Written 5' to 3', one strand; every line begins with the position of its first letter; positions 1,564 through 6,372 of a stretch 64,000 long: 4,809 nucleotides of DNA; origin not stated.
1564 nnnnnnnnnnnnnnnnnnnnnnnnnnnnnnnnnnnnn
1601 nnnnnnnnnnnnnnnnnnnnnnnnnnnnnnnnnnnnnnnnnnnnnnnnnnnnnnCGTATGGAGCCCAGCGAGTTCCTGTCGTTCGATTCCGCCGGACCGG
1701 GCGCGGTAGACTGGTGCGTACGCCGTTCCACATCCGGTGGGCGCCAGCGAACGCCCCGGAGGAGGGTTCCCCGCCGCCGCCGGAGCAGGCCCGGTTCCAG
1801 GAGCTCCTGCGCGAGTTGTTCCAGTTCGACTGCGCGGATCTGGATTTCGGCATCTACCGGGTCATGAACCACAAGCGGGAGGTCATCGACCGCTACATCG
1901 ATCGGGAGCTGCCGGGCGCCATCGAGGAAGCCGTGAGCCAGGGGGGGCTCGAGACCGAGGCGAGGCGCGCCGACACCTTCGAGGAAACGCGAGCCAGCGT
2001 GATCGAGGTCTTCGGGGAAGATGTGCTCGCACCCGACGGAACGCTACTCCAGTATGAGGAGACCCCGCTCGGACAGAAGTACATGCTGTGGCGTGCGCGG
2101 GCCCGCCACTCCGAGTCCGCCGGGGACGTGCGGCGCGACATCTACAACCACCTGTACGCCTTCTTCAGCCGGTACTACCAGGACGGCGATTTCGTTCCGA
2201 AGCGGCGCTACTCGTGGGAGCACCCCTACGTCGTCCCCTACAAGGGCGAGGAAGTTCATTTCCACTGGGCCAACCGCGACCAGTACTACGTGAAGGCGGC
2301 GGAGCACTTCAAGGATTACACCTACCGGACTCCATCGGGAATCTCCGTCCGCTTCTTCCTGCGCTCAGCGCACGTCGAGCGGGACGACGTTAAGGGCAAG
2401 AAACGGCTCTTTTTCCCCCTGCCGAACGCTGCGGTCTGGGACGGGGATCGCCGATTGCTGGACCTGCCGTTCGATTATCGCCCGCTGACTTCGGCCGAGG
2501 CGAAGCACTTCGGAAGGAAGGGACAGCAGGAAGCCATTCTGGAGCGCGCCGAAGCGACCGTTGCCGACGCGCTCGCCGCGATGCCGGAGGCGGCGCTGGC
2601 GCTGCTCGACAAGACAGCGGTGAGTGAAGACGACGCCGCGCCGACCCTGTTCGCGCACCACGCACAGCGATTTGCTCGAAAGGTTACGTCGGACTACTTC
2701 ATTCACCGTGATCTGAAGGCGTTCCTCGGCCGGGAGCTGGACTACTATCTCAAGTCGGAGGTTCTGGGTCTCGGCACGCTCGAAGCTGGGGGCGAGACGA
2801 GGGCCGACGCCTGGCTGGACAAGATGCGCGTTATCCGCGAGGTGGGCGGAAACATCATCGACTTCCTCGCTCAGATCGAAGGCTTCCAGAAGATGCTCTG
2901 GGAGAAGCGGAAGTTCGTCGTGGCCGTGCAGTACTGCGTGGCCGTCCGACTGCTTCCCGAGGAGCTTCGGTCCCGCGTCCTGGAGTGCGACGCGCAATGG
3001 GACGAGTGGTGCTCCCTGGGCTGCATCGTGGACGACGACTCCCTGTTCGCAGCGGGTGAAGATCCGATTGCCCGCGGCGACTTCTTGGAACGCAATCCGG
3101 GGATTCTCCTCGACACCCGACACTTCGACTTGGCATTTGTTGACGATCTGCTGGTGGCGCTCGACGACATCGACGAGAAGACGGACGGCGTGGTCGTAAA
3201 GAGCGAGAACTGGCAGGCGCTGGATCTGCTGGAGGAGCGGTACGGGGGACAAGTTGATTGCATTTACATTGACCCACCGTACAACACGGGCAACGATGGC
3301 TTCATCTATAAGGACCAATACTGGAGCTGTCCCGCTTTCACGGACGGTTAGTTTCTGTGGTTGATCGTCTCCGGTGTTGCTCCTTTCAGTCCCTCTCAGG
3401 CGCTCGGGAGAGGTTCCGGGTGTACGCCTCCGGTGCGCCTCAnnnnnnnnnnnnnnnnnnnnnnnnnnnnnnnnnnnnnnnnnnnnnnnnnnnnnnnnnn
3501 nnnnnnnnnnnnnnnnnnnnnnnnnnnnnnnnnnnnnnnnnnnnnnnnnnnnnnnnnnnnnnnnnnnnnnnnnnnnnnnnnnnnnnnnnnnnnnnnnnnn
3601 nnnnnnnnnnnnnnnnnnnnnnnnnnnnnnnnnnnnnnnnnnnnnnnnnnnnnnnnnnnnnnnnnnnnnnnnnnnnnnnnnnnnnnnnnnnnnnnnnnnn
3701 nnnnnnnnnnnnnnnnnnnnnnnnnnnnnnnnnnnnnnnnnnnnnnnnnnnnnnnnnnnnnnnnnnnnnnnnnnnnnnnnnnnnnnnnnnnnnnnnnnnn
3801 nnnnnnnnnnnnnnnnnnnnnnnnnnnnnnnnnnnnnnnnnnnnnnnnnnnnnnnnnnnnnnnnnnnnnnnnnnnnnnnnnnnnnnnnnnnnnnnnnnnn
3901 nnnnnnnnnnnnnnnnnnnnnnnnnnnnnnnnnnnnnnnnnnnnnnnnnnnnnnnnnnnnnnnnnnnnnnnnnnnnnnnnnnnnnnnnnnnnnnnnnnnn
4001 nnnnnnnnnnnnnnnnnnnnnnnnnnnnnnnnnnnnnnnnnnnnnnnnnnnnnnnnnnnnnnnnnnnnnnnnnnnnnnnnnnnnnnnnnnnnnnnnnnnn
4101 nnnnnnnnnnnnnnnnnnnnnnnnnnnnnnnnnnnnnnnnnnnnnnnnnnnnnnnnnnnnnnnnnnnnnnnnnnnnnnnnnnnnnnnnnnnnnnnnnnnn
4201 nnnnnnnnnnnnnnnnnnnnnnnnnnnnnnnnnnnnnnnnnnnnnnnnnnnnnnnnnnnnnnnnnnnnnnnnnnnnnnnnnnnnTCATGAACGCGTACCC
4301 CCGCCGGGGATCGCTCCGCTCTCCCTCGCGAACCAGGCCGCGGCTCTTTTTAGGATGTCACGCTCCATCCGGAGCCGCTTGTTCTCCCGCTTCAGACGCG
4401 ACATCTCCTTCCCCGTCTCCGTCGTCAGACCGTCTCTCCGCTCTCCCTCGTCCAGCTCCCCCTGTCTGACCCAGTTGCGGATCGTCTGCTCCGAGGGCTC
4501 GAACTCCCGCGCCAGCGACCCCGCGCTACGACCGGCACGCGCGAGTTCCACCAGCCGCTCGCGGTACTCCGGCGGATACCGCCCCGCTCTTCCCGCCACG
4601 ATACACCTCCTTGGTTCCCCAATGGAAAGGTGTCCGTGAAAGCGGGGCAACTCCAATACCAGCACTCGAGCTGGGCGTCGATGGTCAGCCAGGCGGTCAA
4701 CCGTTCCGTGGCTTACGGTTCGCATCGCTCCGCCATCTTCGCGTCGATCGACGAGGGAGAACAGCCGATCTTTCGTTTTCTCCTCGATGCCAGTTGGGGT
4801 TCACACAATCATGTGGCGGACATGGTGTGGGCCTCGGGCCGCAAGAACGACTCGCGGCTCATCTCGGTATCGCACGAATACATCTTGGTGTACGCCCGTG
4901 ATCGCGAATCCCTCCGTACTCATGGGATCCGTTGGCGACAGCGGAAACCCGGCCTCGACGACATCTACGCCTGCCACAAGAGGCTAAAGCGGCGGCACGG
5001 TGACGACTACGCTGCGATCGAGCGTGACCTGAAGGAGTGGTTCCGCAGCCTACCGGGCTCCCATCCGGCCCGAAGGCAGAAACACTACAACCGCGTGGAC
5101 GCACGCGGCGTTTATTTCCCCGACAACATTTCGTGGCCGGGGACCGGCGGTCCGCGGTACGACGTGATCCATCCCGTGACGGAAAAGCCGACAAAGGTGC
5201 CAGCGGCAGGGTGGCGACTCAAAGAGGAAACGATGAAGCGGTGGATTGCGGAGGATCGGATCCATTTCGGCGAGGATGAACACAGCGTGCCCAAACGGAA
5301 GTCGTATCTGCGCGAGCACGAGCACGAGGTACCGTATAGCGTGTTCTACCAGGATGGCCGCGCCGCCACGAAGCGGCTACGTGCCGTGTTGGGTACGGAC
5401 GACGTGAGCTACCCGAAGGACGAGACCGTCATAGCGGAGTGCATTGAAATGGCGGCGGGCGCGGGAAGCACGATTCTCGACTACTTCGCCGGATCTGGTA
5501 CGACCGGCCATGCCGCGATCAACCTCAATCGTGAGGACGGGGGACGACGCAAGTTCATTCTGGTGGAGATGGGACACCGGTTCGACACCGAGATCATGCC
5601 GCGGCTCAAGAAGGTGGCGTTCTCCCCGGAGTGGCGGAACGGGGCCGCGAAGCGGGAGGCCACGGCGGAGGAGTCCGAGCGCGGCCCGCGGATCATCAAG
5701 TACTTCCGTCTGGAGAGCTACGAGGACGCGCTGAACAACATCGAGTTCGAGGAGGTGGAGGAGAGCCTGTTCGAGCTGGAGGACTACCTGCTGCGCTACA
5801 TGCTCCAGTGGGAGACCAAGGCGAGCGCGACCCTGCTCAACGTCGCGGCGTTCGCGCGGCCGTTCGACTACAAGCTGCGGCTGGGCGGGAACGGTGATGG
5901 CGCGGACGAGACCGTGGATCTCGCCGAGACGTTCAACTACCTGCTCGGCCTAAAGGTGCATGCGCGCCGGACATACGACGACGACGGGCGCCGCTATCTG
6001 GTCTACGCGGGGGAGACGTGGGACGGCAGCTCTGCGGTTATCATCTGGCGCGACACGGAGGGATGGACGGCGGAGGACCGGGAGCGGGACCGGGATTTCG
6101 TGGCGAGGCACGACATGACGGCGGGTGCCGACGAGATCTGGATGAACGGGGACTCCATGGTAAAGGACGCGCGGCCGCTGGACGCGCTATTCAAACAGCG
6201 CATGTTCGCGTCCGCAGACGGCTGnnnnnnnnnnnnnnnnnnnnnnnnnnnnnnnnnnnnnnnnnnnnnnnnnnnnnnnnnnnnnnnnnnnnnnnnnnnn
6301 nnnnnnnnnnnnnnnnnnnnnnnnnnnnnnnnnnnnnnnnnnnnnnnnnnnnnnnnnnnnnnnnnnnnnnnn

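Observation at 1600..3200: Approximately 450-aa uncharacterised N-terminal extension on the mod methyltransferase; possibly a non-canonical defense methylase rather than classical Type III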

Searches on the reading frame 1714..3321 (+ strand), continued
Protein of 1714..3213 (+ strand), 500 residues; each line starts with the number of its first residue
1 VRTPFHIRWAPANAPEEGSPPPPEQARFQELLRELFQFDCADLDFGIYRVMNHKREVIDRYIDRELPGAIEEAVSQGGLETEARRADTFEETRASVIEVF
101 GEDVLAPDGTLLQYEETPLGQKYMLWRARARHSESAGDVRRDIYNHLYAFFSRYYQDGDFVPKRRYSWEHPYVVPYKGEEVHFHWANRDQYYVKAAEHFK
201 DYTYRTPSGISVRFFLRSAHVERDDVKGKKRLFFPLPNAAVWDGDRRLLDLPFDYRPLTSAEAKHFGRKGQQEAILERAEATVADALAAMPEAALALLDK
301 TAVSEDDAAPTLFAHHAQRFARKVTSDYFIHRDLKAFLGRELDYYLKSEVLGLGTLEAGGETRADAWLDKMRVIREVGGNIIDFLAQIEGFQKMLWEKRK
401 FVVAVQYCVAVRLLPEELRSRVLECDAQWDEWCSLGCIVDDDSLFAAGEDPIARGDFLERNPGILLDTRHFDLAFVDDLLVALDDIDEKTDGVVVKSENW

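Call 74: get_annotated_region(hit=H16, flank=6000)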
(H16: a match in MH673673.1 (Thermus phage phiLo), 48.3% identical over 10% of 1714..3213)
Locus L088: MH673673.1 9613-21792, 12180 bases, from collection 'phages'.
description: Thermus phage phiLo, complete genome.
organism: Thermus phage phiLo (NCBI taxid 2301536)
taxonomy: Viruses; Duplodnaviria; Heunggongvirae; Uroviricota; Caudoviricetes
host: Thermus thermophilus HB8; source: hot spring water; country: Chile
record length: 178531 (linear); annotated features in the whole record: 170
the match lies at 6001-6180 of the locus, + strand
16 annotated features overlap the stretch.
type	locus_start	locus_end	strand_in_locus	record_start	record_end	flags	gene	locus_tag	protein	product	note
CDS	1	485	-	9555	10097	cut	-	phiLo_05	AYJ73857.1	hypothetical protein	-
CDS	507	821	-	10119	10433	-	-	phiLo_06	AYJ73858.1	hypothetical protein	-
CDS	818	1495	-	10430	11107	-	-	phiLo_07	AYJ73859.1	hypothetical protein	-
CDS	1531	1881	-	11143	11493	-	-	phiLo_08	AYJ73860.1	hypothetical protein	-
CDS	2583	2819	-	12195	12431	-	-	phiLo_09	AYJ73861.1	hypothetical protein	-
CDS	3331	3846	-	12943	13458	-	-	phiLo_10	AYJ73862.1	hypothetical protein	-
tRNA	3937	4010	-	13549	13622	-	-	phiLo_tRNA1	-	tRNA-Met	-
CDS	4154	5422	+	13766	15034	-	-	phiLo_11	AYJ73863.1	hypothetical protein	hypothetical protein YS40_139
CDS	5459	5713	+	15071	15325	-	-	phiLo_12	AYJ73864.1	putative transposase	-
CDS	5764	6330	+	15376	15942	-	-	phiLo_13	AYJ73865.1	putative restriction endonuclease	-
CDS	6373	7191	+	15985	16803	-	-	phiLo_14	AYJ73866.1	hypothetical protein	-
CDS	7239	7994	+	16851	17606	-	-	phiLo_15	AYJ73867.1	putative DNA methylase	-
CDS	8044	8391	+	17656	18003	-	-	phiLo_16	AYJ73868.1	putative restriction endonuclease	-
CDS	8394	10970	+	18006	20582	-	-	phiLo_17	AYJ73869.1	putative type III restriction endonuclease subunit R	-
CDS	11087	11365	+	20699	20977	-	-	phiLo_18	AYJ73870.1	putative transcriptional regulator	-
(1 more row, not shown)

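Call 75: fold_search(model_id=the predicted structure, library=viral)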
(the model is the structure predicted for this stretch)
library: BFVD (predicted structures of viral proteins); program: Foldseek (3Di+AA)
matches with E <= 10: 65; with E <= 0.001: 0
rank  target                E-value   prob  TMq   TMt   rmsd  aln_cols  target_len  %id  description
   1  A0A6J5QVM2            7.9e-02  0.08  0.11  0.08  57.4       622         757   12  Uncharacterized protein [uncultured Caudovirales phage]
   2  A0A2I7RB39            1.4e-01  0.06  0.05  0.10  36.0       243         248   15  (no name in the UniProt tables at hand)
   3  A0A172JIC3            4.8e-01  0.09  0.13  0.18  26.4       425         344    8  Virion protein [Bacillus phage AR9]
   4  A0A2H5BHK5            5.5e-01  0.14  0.11  0.27  18.0       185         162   14  (no name in the UniProt tables at hand)
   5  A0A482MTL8            1.4e+00  0.02  0.09  0.10  35.9       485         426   11  Coil containing protein [Escherichia phage PTXU04]
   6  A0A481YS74            1.9e+00  0.02  0.06  0.08  26.9       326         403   11  Uncharacterized protein [Marseillevirus LCMAC101]
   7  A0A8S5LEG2            2.4e+00  0.07  0.08  0.17  14.8       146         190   11  Uncharacterized protein [Myoviridae sp. ctBDS4]
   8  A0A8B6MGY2            2.5e+00  0.02  0.10  0.14  23.2       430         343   10  (no name in the UniProt tables at hand)
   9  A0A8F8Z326            2.5e+00  0.01  0.07  0.04  37.6       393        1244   11  Alphavirus-like MT domain-containing protein (Fragment) [Sisal-associated Closterovirus A]
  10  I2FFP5                2.6e+00  0.01  0.07  0.08  24.8       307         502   10  p55 C-terminal domain-containing protein [Emaravirus fici]
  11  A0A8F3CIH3            2.9e+00  0.03  0.09  0.08  26.1       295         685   11  Uncharacterized protein [Ranid herpesvirus 4]
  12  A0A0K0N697            2.9e+00  0.01  0.08  0.10  29.9       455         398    9  PD-(D/E)XK endonuclease-like domain-containing protein [Tsukamurella phage TIN4]
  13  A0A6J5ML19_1          3.2e+00  0.02  0.09  0.04  32.8       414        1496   14  Helicase, C-terminal [uncultured Caudovirales phage]
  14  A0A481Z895            3.4e+00  0.06  0.07  0.08  18.9       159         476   11  Glycosyltransferase [Pithovirus LCPAC304]
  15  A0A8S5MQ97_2          3.4e+00  0.05  0.14  0.11  19.0       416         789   11  Tape measure domain protein [Siphoviridae sp. ctaLC6]
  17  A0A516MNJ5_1          3.5e+00  0.01  0.07  0.04  22.5       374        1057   10  (no name in the UniProt tables at hand)
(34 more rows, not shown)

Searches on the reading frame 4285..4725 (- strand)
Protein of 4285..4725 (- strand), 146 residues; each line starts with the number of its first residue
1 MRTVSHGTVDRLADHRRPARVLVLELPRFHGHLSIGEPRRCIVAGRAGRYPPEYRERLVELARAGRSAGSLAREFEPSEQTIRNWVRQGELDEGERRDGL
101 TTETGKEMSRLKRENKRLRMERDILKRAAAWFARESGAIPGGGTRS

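Call 10: search_protein_families(library=pfam, max_evalue=0.01, proteins=[window:4285-4725:-])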
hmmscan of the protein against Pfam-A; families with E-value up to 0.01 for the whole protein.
window:4285-4725:- (146 aa): 3 families
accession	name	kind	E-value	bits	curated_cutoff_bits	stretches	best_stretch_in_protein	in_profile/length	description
PF01527.26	HTH_Tnp_1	-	3.1e-10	40.6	24.1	1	47-119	4-71/75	Transposase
PF13518.12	HTH_28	-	2.8e-05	24.6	25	1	55-88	2-35/52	Helix-turn-helix domain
PF13565.12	HTH_32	-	0.0068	17.4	33.7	0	45-85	24-72/73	Homeodomain-like domain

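Call 11: search_protein_families(library=ncbifam, max_evalue=0.01, proteins=[window:4285-4725:-])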
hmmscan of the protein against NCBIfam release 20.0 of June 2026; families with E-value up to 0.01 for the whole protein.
window:4285-4725:- (146 aa): 3 families
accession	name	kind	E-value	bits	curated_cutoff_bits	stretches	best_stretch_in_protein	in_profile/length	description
NF033516.0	transpos_IS3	equivalog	1e-10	41.4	160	1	53-132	1-84/369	IS3 family transposase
NF047595.1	IS66_ISRel24_TnpA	equivalog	0.0014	19.2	74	1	49-90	4-46/113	IS66-like element accessory protein TnpA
NF040595.1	HTH_Cbp1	equivalog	0.0087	16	140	0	48-103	45-98/135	CRISPR DNA repeat-binding protein Cbp1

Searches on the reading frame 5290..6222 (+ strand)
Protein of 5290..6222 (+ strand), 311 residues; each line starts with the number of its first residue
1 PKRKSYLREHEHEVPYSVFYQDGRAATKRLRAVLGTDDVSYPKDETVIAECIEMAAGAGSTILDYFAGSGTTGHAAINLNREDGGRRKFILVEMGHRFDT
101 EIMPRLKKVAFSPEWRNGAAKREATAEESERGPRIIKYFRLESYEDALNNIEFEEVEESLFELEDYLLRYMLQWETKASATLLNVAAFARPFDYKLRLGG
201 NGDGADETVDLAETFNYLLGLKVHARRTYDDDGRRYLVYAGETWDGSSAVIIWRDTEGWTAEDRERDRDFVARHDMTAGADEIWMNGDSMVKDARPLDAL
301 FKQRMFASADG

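Call 28: search_protein_families(library=padloc, max_evalue=10, proteins=[window:5290-6222:+])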
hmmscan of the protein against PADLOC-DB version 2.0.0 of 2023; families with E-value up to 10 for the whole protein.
window:5290-6222:+ (311 aa): 35 families (the best 25 are shown)
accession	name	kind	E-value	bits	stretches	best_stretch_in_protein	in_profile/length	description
PDLC03646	MTase_III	-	2e-50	169.6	1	22-292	747-1023/1057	Type III methyltransferase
PDLC03644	MTase_III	-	1.4e-26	91.4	1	1-110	282-397/542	Type III methyltransferase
PDLC03638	MTase_III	-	8.4e-23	78.6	1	36-225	613-792/816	Type III methyltransferase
PDLC03634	MTase_III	-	2.9e-20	70.7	1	12-100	358-450/621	Type III methyltransferase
PDLC03640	MTase_III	-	1.3e-18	64.8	1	18-108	353-445/654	Type III methyltransferase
PDLC03641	MTase_III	-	6.9e-18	62.5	1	24-100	376-452/657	Type III methyltransferase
PDLC03639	MTase_III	-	1.7e-14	51.1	1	29-93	414-478/639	Type III methyltransferase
PDLC03636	MTase_III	-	1.7e-12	44.9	1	37-109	342-408/575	Type III methyltransferase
PDLC03642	MTase_III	-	1.1e-11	42.1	1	27-93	330-396/528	Type III methyltransferase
PDLC03637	MTase_III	-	4.6e-11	40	1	25-98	383-457/513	Type III methyltransferase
PDLC03635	MTase_III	-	1.9e-07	28.2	1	42-109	514-575/708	Type III methyltransferase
PDLC03645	MTase_III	-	1.9e-07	27.5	1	31-94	457-522/709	Type III methyltransferase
PDLC03371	MTase_II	-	2e-07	28.8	1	43-107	195-253/260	Type II methyltransferase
PDLC03300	MTase_II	-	6.1e-07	26.8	1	43-97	219-267/302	Type II methyltransferase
PDLC03643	MTase_III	-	4e-06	24.2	1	25-95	196-267/465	Type III methyltransferase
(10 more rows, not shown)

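Call 29: search_protein_families(library=pfam, max_evalue=10, proteins=[window:5290-6222:+])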
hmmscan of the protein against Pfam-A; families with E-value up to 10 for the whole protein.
window:5290-6222:+ (311 aa): 1 family
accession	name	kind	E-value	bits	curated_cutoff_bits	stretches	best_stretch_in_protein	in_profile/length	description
PF01555.25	N6_N4_Mtase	-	2.7e-10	41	26.7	1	41-97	164-214/221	DNA methylase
